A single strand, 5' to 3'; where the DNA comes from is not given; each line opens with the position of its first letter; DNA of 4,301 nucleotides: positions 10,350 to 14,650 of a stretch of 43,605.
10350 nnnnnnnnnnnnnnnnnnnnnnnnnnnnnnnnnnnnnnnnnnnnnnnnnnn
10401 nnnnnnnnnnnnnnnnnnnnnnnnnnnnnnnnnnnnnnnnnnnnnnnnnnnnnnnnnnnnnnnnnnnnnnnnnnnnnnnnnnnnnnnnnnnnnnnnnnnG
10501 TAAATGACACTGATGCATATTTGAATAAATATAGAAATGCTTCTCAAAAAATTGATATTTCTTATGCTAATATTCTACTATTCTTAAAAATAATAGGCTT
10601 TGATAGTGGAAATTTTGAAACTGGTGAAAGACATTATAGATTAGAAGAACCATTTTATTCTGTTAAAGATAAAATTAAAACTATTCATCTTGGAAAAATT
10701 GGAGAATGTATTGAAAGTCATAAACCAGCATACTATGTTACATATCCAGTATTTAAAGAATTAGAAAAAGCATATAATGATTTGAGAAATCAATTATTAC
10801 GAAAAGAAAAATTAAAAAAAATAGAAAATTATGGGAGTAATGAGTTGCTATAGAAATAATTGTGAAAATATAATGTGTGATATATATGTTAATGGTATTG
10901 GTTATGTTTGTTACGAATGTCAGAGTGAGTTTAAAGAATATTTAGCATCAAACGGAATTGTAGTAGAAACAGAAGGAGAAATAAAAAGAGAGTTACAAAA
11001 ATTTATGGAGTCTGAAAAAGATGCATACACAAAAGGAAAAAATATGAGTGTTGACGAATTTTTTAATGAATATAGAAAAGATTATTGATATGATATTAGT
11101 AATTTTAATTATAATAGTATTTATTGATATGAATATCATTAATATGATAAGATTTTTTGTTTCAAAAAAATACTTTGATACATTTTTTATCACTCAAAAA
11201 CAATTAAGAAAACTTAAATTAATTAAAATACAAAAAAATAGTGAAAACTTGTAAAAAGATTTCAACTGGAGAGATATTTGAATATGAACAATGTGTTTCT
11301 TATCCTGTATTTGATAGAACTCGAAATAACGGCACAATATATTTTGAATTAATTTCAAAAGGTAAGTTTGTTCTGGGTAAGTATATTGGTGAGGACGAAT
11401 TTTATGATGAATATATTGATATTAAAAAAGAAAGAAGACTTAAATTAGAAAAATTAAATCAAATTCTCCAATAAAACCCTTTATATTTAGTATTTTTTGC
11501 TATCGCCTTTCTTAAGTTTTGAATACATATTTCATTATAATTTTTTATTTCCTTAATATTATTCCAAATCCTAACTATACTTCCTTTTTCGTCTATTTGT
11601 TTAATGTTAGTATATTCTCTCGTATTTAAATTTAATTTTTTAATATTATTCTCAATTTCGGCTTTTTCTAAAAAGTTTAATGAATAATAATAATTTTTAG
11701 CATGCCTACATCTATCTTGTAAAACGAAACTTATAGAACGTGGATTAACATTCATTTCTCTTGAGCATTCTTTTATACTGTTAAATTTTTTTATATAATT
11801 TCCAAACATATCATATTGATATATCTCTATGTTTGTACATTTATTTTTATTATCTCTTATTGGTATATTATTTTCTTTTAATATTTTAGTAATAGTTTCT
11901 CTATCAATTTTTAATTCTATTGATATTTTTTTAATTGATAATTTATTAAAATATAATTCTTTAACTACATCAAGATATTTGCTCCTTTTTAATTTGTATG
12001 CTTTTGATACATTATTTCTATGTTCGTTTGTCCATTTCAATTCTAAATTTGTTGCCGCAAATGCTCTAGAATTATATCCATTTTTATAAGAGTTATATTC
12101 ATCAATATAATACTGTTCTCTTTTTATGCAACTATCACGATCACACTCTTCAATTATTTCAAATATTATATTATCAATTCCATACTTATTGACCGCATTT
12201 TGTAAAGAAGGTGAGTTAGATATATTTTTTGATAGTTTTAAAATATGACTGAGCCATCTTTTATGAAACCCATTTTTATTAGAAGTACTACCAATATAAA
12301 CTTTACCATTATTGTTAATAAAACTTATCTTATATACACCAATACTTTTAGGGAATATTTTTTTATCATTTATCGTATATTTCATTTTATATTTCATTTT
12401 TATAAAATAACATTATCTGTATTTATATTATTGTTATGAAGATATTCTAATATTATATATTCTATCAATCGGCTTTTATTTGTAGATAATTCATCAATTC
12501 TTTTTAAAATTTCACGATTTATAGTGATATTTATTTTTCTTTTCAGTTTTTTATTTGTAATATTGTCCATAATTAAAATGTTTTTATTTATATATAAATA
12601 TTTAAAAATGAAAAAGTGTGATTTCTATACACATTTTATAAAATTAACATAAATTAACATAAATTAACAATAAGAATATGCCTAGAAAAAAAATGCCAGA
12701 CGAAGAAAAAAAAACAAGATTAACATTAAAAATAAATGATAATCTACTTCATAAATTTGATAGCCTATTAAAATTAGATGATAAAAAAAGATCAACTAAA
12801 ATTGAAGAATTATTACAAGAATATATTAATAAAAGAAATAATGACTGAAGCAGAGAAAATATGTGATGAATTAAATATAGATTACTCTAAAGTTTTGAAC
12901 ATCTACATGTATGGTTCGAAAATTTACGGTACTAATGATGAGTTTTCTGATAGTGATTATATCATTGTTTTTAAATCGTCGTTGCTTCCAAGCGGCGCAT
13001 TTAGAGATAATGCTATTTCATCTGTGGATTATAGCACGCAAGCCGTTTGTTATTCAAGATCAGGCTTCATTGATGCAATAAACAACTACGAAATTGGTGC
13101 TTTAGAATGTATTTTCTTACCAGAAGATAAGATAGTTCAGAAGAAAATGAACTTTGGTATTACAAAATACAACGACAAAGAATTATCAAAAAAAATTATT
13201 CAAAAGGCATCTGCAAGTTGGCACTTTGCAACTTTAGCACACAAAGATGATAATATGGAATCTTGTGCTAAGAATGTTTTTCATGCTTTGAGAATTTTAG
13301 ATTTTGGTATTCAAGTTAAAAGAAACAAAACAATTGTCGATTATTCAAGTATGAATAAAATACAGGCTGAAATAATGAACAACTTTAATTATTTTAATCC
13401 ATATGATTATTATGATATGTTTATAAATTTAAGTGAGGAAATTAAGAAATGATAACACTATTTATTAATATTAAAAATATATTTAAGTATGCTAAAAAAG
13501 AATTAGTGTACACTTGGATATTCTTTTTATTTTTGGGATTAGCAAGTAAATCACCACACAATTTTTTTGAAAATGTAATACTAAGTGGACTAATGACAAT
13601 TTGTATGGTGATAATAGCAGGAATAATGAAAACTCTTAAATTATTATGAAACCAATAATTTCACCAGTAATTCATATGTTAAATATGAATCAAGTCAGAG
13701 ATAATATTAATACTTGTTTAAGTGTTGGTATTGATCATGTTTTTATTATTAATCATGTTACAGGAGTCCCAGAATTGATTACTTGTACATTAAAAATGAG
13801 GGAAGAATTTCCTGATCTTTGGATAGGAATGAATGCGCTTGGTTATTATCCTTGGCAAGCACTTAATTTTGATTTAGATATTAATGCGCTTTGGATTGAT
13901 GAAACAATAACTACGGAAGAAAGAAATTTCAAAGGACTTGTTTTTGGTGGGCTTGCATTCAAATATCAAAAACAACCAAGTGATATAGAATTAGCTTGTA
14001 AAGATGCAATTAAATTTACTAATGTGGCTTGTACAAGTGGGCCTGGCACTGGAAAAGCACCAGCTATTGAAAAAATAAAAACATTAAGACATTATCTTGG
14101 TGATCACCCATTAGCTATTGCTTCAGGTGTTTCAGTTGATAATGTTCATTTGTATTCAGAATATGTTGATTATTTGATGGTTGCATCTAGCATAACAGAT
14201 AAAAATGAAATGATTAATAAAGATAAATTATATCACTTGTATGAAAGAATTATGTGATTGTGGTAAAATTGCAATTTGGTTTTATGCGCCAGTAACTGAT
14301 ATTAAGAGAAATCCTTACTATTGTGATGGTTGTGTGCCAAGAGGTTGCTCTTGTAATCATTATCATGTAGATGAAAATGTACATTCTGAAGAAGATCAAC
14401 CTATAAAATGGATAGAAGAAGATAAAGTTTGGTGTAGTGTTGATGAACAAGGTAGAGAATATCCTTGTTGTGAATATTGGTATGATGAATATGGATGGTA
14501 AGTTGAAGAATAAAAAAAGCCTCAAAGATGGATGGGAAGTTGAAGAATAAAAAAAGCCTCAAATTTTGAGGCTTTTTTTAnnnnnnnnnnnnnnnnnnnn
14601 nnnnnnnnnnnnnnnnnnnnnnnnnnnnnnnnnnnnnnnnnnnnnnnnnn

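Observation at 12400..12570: Tiny RHH genes sit immediately upstream of two of the three GIY-YIG homing endonucleases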

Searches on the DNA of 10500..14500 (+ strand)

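Call 6: search_dna_similar(query=window:10500-14500:+, collection=phages, mode=distant, max_rows=20)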
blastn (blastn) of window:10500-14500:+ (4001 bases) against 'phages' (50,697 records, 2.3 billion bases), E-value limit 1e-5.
Records with a match: 3; places in all: 3; records where one place covers at least 80% of the query: 0.
Best place of each record, by identity: 60-80% 3.
By first word of the organism name: Pseudoalteromonas 2; uncultured 1.
By host as written in the record: Pseudoalteromonas sp. 2; - 1.
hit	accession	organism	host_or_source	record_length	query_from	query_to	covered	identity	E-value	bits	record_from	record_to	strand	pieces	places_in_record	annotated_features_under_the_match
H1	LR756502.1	uncultured phage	metagenomic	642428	3120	3731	15%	65.4%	4e-26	128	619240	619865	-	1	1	record has no annotation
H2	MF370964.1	Pseudoalteromonas phage J2-1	Pseudoalteromonas sp.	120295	316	439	3%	72.9%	1e-6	64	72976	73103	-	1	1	none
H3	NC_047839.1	Pseudoalteromonas phage J2-1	Pseudoalteromonas sp.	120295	316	439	3%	72.9%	1e-6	64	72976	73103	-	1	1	none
